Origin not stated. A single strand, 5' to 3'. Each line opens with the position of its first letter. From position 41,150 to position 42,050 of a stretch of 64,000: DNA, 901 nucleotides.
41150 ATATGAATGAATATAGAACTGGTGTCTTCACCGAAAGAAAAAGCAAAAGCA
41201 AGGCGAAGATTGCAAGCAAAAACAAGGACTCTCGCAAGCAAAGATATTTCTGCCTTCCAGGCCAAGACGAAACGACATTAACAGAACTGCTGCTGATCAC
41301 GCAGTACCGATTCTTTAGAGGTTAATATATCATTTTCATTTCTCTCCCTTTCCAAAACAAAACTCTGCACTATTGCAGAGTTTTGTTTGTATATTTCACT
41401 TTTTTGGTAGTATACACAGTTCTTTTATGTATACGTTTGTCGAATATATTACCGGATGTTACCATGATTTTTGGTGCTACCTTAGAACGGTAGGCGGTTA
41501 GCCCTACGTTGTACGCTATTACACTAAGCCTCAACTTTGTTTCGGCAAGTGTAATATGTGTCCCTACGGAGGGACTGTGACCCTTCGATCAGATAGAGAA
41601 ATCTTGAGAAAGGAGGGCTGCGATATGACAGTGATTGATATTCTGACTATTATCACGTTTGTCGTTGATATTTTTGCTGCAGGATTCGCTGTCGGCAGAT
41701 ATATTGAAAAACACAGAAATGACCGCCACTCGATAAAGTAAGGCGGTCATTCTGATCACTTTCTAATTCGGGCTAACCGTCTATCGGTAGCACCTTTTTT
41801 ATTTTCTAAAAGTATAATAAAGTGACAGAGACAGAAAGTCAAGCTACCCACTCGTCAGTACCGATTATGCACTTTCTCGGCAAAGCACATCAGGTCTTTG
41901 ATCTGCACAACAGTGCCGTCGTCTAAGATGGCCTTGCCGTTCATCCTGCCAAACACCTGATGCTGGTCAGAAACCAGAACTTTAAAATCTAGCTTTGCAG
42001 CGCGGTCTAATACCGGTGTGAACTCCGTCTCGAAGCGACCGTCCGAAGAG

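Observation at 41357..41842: Module B: same architecture with compensatory base changes, a longer peptide and an inserted hairpin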

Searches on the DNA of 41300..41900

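Call 9: search_rna_families(source=window, start=41300, end=41900, threshold=evalue, max_evalue=10)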
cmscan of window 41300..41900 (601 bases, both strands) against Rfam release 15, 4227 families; matches with E-value up to 10: 6.
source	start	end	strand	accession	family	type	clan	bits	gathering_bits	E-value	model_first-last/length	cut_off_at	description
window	41324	41391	+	RF02064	STnc370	Gene; sRNA;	-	21.8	54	2.7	1-71/71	no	Enterobacterial sRNA STnc370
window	41359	41433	-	RF01393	isrJ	Gene; sRNA;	-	21.3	37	0.15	1-75/75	no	isrJ Hfq binding RNA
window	41300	41388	+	RF00512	Leu_leader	Cis-reg; leader;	-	17.2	50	0.69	21-148/148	5'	Leucine operon leader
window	41769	41838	+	RF01749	pan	Cis-reg;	-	17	36.2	3.1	1-92/92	no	pan motif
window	41652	41781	-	RF02881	MH_s25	Gene; sRNA;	-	16.4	114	1.5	1-207/207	no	Mesorhizobail RNA 25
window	41340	41398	-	RF03707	mir-1892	Gene; miRNA;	-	14.5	86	5.9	1-80/80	no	mir-1892 microRNA precursor family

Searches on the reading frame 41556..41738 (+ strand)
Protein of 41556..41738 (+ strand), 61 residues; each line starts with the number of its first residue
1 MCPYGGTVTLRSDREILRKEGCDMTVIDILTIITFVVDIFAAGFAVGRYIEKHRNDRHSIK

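Call 16: find_homologous_proteins(query=window:41556-41738:+, max_evalue=10)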
Query seq(61 aa) (61 aa): 1 proteins with E <= 10 among 1 candidates.
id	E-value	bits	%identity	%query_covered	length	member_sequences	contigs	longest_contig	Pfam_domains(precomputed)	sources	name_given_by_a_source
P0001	1.9e-15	74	100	62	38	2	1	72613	-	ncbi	-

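Call 43: find_encoding_contigs(protein=P0001, flank=3000, max_places=4)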
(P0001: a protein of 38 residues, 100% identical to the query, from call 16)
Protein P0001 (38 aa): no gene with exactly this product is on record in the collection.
